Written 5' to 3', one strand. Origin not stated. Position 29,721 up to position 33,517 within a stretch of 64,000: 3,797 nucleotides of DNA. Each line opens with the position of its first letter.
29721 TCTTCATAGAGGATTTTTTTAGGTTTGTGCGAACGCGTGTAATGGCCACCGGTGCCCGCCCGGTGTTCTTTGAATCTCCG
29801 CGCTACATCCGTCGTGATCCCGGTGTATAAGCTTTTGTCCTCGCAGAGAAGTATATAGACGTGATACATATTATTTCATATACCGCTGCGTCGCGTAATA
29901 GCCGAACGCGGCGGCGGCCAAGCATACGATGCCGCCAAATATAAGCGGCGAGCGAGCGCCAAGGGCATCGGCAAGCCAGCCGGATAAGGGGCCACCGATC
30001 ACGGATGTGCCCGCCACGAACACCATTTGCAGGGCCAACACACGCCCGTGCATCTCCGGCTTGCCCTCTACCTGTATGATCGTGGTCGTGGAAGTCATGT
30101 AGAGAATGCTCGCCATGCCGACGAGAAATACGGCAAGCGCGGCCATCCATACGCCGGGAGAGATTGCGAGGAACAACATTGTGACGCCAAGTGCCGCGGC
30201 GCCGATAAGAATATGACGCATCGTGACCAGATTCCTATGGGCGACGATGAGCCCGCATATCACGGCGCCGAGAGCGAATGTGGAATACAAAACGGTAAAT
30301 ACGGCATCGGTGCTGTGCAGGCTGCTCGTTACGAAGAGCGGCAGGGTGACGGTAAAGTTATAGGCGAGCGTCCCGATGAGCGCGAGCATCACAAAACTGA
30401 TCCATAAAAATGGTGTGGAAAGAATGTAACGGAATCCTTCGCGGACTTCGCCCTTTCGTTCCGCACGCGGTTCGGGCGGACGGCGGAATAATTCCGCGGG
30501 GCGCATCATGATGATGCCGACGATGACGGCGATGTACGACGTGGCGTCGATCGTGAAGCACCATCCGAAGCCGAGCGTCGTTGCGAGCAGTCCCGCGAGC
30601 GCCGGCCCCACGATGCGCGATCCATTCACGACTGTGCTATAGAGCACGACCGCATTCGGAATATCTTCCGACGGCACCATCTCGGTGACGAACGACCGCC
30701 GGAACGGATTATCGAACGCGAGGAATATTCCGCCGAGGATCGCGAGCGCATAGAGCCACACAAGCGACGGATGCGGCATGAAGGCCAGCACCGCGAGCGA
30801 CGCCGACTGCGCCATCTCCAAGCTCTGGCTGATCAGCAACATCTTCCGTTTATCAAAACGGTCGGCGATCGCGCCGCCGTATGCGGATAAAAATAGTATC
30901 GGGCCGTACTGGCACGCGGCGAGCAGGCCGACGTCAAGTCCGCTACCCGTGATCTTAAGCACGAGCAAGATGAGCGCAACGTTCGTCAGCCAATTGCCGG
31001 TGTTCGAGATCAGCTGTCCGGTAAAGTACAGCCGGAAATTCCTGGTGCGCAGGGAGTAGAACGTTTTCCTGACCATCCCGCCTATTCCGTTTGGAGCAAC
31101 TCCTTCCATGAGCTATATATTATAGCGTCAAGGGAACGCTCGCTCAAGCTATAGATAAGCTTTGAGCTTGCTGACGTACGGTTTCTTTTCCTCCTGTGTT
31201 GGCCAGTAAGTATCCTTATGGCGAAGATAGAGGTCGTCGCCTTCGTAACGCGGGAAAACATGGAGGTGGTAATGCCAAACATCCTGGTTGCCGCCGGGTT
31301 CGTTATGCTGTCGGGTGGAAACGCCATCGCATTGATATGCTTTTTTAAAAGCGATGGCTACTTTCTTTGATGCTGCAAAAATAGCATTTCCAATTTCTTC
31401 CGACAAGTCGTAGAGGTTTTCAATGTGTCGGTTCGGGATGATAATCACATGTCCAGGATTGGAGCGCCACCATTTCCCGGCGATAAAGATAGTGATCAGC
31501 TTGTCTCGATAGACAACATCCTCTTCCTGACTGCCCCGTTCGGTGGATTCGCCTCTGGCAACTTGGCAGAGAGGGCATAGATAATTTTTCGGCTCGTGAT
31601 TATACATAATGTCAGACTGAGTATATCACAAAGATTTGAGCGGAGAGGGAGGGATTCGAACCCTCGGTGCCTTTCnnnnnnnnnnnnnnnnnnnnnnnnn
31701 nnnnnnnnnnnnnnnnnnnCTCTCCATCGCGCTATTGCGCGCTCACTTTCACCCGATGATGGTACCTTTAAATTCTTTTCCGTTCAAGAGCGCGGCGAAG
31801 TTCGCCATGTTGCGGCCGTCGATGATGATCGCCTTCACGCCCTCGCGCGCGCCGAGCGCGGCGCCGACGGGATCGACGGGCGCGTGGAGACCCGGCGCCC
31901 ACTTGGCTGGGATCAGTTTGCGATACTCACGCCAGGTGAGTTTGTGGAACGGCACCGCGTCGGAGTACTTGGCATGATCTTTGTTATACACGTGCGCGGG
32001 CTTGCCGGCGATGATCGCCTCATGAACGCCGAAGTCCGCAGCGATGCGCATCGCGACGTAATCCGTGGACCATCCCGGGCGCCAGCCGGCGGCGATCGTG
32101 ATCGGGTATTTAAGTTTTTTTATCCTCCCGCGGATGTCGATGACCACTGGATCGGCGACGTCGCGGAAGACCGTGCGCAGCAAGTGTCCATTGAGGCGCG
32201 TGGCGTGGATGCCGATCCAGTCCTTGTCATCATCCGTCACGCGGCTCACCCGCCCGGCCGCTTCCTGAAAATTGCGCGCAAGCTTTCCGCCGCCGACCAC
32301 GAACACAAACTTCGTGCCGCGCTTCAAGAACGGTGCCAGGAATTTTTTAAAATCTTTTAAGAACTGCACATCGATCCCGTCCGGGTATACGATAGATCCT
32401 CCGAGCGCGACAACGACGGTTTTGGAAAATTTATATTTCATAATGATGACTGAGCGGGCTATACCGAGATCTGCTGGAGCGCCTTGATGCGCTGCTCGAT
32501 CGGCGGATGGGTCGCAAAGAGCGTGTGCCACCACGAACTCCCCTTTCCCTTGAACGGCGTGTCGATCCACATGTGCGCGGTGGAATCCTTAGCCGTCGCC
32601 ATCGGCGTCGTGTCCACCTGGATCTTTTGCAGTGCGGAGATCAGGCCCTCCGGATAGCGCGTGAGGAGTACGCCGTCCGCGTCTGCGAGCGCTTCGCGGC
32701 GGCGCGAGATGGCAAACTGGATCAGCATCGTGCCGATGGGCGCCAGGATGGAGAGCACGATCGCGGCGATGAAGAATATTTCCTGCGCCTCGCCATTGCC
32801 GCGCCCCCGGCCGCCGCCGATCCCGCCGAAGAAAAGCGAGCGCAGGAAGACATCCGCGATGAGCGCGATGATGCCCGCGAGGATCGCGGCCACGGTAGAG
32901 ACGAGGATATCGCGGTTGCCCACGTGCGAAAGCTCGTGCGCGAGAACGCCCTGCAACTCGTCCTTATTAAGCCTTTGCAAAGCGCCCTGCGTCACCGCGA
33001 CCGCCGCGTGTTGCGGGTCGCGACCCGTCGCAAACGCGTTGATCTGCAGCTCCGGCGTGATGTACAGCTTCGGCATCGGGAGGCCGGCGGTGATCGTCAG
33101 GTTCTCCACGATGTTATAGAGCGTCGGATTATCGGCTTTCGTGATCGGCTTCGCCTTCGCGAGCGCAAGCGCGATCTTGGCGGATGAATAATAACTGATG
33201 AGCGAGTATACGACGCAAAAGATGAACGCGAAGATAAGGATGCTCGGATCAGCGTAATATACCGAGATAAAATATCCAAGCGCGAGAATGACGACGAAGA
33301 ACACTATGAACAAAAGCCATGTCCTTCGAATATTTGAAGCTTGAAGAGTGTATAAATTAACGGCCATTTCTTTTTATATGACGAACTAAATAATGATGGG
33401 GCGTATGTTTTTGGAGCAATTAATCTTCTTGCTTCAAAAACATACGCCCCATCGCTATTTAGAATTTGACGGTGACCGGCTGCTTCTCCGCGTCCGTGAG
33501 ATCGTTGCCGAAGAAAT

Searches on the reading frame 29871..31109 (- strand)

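Call 32: search_protein_families(library=pfam, proteins=[window:29871-31109:-], max_evalue=0.001)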
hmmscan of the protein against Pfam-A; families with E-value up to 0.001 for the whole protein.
window:29871-31109:- (412 aa): 2 families
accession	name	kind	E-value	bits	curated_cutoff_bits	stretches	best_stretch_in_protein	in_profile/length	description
PF05977.19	MFS_3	-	7.4e-56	190.1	27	1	16-406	3-393/524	Transmembrane secretion effector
PF07690.21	MFS_1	-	1.1e-41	143.4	33.4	2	29-364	2-338/347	Major Facilitator Superfamily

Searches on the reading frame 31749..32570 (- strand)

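Call 67: search_protein_families(library=pfam, proteins=[window:31749-32570:-], max_evalue=0.00001)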
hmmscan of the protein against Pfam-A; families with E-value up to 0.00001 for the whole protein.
window:31749-32570:- (273 aa): 1 family
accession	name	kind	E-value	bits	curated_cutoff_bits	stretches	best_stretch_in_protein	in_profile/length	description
PF00696.33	AA_kinase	-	1.6e-17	64.5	24.9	1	50-251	1-234/234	Amino acid kinase family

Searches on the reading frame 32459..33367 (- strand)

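Call 67: search_protein_families(library=pfam, proteins=[window:32459-33367:-], max_evalue=0.00001)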
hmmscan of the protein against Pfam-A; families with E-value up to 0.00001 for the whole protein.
window:32459-33367:- (302 aa): 1 family
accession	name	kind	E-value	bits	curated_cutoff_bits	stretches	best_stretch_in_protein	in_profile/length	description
PF01435.24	Peptidase_M48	-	5.3e-29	101.8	20.3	1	79-300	3-185/186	Peptidase family M48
